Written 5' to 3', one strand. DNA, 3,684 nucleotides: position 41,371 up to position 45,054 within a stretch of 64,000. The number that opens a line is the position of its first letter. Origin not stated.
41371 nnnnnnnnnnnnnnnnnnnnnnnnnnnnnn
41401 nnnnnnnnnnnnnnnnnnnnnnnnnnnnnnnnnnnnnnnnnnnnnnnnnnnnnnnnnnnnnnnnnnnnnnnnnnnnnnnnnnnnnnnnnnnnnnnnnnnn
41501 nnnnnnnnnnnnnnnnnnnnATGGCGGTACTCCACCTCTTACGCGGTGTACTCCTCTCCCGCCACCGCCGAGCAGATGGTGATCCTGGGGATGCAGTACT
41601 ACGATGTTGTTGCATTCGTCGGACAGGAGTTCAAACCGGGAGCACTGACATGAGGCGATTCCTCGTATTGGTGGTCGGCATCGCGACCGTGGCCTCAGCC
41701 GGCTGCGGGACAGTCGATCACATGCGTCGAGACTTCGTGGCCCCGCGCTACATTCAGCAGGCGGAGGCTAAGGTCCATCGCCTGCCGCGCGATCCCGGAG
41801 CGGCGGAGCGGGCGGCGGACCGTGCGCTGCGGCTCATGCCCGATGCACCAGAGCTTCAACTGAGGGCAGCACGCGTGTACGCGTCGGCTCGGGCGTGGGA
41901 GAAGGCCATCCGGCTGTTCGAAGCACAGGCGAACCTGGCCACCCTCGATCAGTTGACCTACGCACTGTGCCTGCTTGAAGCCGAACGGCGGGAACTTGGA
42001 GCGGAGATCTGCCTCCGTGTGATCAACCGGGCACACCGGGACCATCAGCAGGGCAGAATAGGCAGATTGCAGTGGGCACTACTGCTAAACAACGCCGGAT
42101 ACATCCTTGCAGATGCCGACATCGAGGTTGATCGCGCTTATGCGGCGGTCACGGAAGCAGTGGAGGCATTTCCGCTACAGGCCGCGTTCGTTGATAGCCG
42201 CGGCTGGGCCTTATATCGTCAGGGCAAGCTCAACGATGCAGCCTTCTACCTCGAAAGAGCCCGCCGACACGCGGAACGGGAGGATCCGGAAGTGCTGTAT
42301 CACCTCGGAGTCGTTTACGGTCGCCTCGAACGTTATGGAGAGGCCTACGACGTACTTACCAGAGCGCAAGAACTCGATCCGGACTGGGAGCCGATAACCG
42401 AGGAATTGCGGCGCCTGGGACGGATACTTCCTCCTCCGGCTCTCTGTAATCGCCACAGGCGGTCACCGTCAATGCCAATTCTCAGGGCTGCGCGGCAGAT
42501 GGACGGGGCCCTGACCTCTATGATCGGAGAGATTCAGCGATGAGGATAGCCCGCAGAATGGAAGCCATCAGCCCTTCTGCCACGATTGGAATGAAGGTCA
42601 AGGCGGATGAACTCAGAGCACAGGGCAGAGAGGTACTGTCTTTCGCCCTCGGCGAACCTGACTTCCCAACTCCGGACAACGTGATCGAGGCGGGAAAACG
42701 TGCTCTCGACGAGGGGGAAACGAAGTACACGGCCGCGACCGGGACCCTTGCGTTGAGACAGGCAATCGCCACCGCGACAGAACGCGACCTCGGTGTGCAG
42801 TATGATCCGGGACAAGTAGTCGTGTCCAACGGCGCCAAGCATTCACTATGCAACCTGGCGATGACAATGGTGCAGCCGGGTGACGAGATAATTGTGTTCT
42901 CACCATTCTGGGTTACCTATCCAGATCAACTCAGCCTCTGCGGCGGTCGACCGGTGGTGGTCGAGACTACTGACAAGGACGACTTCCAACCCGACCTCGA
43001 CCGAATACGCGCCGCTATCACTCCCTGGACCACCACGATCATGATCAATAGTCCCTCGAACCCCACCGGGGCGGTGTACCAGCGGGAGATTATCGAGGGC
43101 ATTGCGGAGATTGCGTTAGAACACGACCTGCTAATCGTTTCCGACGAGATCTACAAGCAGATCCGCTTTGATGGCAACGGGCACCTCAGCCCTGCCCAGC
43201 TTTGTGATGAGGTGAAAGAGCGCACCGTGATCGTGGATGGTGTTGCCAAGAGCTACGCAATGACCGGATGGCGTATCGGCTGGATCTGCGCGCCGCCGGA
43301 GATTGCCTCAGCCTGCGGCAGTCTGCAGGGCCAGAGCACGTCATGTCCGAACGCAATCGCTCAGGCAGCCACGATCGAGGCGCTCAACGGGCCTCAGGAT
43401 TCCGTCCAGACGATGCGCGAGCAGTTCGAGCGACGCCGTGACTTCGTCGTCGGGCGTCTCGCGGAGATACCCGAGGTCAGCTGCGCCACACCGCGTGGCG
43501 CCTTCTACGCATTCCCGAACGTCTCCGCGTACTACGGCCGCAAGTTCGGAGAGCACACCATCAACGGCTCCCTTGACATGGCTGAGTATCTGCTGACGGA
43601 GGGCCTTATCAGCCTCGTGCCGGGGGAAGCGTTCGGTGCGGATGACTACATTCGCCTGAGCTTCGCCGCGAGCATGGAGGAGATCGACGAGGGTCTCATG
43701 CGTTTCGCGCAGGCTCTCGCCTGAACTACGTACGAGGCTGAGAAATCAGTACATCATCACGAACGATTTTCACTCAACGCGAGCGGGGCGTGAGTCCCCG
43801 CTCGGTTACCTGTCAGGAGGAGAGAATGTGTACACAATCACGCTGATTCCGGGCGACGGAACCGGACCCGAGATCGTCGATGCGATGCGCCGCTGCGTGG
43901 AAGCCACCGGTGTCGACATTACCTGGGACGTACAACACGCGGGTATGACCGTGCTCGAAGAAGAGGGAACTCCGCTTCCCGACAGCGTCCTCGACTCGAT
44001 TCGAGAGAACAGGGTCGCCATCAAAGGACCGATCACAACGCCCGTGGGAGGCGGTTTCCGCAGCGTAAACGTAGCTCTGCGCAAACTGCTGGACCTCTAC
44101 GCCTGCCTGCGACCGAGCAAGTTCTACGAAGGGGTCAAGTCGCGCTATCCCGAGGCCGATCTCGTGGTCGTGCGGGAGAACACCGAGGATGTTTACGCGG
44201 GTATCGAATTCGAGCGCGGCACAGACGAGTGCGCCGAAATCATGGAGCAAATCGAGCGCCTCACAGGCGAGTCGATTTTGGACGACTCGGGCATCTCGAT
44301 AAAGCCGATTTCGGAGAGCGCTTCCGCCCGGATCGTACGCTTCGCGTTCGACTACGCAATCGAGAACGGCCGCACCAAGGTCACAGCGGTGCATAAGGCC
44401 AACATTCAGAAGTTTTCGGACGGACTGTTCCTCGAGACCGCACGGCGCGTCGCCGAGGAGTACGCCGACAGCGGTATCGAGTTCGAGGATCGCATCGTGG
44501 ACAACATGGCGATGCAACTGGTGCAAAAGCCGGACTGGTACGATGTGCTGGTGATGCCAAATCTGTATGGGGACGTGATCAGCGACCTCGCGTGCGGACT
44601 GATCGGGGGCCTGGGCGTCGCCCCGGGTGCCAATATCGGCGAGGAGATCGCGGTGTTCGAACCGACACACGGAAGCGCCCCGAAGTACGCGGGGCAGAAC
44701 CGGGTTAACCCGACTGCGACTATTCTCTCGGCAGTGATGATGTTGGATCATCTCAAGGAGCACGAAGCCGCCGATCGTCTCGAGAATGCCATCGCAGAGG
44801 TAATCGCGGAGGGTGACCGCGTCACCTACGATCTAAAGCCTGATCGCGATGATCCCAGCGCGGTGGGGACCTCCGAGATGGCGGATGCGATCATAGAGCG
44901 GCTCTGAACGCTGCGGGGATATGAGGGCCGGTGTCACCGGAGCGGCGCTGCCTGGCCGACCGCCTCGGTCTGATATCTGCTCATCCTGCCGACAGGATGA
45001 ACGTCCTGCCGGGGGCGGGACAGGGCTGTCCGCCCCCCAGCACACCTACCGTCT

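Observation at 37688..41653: Candidate novel STAND-type immune/signalling protein: SIR2-like, P-loop NTPase, HEAT repeats, PQQ beta-propeller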

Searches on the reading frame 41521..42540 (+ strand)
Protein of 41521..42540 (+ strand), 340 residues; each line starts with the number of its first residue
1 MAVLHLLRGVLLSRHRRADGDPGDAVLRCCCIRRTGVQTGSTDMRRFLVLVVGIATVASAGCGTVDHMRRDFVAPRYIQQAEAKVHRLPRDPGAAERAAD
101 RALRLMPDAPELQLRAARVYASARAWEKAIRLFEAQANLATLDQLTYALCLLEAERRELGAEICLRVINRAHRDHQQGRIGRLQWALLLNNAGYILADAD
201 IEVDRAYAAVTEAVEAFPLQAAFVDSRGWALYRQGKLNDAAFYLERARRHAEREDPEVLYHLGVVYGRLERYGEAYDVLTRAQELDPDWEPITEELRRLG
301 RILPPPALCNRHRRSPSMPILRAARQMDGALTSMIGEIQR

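Call 29: search_protein_families(library=pfam, proteins=[window:41521-42540:+], max_evalue=0.001)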
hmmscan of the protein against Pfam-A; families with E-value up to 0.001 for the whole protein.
window:41521-42540:+ (340 aa): 8 families
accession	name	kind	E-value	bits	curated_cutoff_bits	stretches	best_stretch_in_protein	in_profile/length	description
PF07719.23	TPR_2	-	1.9e-12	46.7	27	1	256-288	1-33/34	Tetratricopeptide repeat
PF00515.34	TPR_1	-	2e-10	40.5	27.8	1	256-288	1-33/34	Tetratricopeptide repeat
PF14559.12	TPR_19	-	1e-07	32.6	25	1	231-289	1-58/68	Tetratricopeptide repeat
PF12895.13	ANAPC3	-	1.4e-07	32.2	27.2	1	234-284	2-50/82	Anaphase-promoting complex, cyclosome, subunit 3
PF13432.12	TPR_16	-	1.4e-06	29.1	32.7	1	227-288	3-63/65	Tetratricopeptide repeat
PF13181.12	TPR_8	-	2e-06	28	25.7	1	257-288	2-33/34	Tetratricopeptide repeat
PF13424.12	TPR_12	-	0.00032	21.3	30.1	0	258-285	5-32/77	Tetratricopeptide repeat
PF13428.12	TPR_14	-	0.00054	20.8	23.5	0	226-263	6-42/44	Tetratricopeptide repeat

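Call 44: search_protein_families(library=ncbifam, proteins=[window:41653-42540:+], max_evalue=0.00001)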
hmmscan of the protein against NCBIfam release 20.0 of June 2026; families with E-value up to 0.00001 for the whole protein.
window:41653-42540:+ (296 aa): 4 families
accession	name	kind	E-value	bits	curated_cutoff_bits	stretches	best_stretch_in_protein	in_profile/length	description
TIGR02917.1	PEP_TPR_lipo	equivalog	3.4e-11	41.8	312.2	1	142-237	804-896/899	XrtA/PEP-CTERM system TPR-repeat protein PrsT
NF040959.1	MamA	equivalog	5.8e-09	35.7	200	1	179-244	39-103/204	magnetosome protein MamA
TIGR02521.1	type_IV_pilW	equivalog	1.9e-06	27.6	154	0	158-254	80-177/234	type IV pilus biogenesis/stability protein PilW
TIGR00540.1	TPR_hemY_coli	hypoth_equivalog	3.3e-06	26.1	142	0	196-258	308-368/385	heme biosynthesis-associated TPR protein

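Call 62: search_protein_families(library=padloc, proteins=[window:41650-42540:+], max_evalue=0.0001)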
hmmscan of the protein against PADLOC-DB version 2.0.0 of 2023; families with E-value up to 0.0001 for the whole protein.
window:41650-42540:+ (297 aa): 0 families

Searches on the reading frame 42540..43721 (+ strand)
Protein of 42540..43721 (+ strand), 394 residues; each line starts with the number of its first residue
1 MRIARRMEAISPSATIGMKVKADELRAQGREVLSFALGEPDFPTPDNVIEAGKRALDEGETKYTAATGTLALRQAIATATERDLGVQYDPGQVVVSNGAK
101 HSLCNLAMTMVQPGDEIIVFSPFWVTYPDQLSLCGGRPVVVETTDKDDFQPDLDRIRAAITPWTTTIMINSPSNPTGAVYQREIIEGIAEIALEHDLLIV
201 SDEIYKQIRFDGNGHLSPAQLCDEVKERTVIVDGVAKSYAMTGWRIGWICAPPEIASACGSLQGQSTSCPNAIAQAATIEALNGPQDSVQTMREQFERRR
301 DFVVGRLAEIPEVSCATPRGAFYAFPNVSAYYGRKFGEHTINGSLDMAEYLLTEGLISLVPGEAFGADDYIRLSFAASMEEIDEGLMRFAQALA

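Call 29: search_protein_families(library=pfam, proteins=[window:42540-43721:+], max_evalue=0.001)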
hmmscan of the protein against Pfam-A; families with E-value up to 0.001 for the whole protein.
window:42540-43721:+ (394 aa): 3 families
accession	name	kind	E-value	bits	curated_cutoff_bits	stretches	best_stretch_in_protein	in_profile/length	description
PF00155.27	Aminotran_1_2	-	9.9e-67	226.1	19.7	1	31-386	2-358/361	Aminotransferase class I and II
PF01041.23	DegT_DnrJ_EryC1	-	9.6e-10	38.6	19.8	1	93-202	43-145/360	DegT/DnrJ/EryC1/StrS aminotransferase family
PF01053.26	Cys_Met_Meta_PP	-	8.3e-05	21.7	27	1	102-203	79-174/381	Cys/Met metabolism PLP-dependent enzyme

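Call 44: search_protein_families(library=ncbifam, proteins=[window:42540-43721:+], max_evalue=0.00001)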
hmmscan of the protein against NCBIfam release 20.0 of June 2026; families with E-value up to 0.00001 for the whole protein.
window:42540-43721:+ (394 aa): 68 families (the best 25 are shown)
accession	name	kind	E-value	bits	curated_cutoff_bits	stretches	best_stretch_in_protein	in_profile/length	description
NF041091.1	asp_aminotase_Arch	equivalog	5.1e-117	390.9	550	1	6-391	3-373/376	aspartate aminotransferase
NF004769.0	PRK06107.1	equivalog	7.8e-115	383.9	617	1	2-393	5-398/402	aspartate transaminase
NF041364.1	GntC_guanitoxin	equivalog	3.5e-92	309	415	1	35-390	3-354/356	guanitoxin biosynthesis PLP-dependent (S)-gamma-hydroxy-L-arginine cyclodehydratase GntC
NF005816.0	PRK07682.1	equivalog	1.4e-89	300.5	620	1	3-391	6-381/390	aminotransferase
NF005817.0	PRK07683.1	equivalog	1.4e-84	284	575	1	24-391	22-379/387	aminotransferase A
NF004770.0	PRK06108.1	subfamily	7.4e-82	275.3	422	1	29-393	35-392/396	pyridoxal phosphate-dependent aminotransferase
NF004975.0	PRK06348.1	equivalog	1.6e-81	274.3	549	1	22-391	21-381/384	pyridoxal phosphate-dependent aminotransferase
NF005588.0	PRK07309.1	equivalog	3.8e-76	256.5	576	1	27-391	27-384/391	pyridoxal phosphate-dependent aminotransferase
NF006230.0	PRK08363.1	equivalog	3.2e-74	250.1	534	1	17-391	17-390/398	alanine aminotransferase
NF005601.0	PRK07337.1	equivalog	5.9e-73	246.2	496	1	1-392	6-391/394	pyridoxal phosphate-dependent aminotransferase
NF006229.0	PRK08361.1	equivalog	3e-69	233.9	624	1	28-393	31-388/391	aspartate aminotransferase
NF006756.0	PRK09276.1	subfamily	3.6e-69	233.6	507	1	1-391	2-384/387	LL-diaminopimelate aminotransferase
NF006514.0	PRK08960.1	equivalog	1.4e-68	231.5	554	1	2-393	4-385/388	pyridoxal phosphate-dependent aminotransferase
NF005855.0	PRK07777.1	equivalog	3.6e-67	227.4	553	1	29-330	27-328/391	pyridoxal phosphate-dependent aminotransferase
NF005744.0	PRK07568.1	subfamily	7.4e-67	225.9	389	1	1-387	1-384/398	pyridoxal phosphate-dependent aminotransferase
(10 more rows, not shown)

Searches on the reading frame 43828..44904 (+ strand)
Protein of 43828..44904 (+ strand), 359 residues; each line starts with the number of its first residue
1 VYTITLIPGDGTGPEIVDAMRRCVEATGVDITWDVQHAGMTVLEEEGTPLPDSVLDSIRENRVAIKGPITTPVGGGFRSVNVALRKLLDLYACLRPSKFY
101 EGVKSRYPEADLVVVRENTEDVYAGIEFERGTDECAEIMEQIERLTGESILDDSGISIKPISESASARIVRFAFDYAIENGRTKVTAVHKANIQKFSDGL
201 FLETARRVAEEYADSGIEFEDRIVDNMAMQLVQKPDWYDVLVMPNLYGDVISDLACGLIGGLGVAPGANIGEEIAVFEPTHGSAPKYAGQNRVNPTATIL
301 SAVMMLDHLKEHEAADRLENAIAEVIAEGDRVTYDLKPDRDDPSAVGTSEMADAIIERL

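Call 29: search_protein_families(library=pfam, proteins=[window:43828-44904:+], max_evalue=0.001)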
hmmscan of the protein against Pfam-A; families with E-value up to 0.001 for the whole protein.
window:43828-44904:+ (359 aa): 1 family
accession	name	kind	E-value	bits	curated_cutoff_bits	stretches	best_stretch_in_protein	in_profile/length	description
PF00180.25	Iso_dh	-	1.7e-103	347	27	1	3-355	1-348/348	Isocitrate/isopropylmalate dehydrogenase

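Call 44: search_protein_families(library=ncbifam, proteins=[window:43828-44904:+], max_evalue=0.00001)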
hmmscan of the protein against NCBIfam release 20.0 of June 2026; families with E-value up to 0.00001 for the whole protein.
window:43828-44904:+ (359 aa): 17 families
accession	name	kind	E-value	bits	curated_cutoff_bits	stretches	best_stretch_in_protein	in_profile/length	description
NF006529.0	PRK08997.1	equivalog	1.9e-114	382.1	510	1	3-359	5-335/335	isocitrate dehydrogenase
NF006673.0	PRK09222.1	equivalog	1.1e-109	367.6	509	1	3-359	6-341/482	NADP-dependent isocitrate dehydrogenase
TIGR00183.1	prok_nadp_idh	equivalog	5.6e-107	358.1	567.3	2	4-212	29-253/417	isocitrate dehydrogenase (NADP(+))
TIGR00175.1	mito_nad_idh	equivalog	2.2e-105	352.5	432.4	1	2-359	4-334/334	isocitrate dehydrogenase (NAD(+))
NF005425.0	PRK07006.1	equivalog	4.2e-100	335.4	490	1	4-358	29-415/416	NADP-dependent isocitrate dehydrogenase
NF040626.1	AksF2_Meth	equivalog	3.5e-95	319.1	540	1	1-358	1-329/333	homoisocitrate dehydrogenase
TIGR02088.1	LEU3_arch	subfamily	6e-92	308.3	409.8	1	4-336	1-310/324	isopropylmalate/isohomocitrate dehydrogenases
TIGR02924.1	ICDH_alpha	equivalog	8e-89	298.8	561.35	1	3-359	2-337/473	isocitrate dehydrogenase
NF005610.0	PRK07362.1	equivalog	2.8e-86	290.1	585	2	4-208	31-257/474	NADP-dependent isocitrate dehydrogenase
NF005036.0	PRK06451.1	equivalog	1.7e-84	284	484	1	4-358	26-407/412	NADP-dependent isocitrate dehydrogenase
NF040619.1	AksF_Meth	equivalog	1e-80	271.4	500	1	2-337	2-331/343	homoisocitrate dehydrogenase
NF002898.0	PRK03437.1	equivalog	8.1e-68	229.2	393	1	2-358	5-344/347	3-isopropylmalate dehydrogenase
TIGR02089.1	TTC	equivalog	3.9e-57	193.8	470.4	1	2-356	4-349/352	tartrate dehydrogenase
NF040855.1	iso_homocit_dh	equivalog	1.1e-55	189.3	680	1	1-336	1-302/345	isocitrate--homoisocitrate dehydrogenase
TIGR00169.1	leuB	equivalog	1.6e-54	185.3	353.2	1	4-353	2-347/349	3-isopropylmalate dehydrogenase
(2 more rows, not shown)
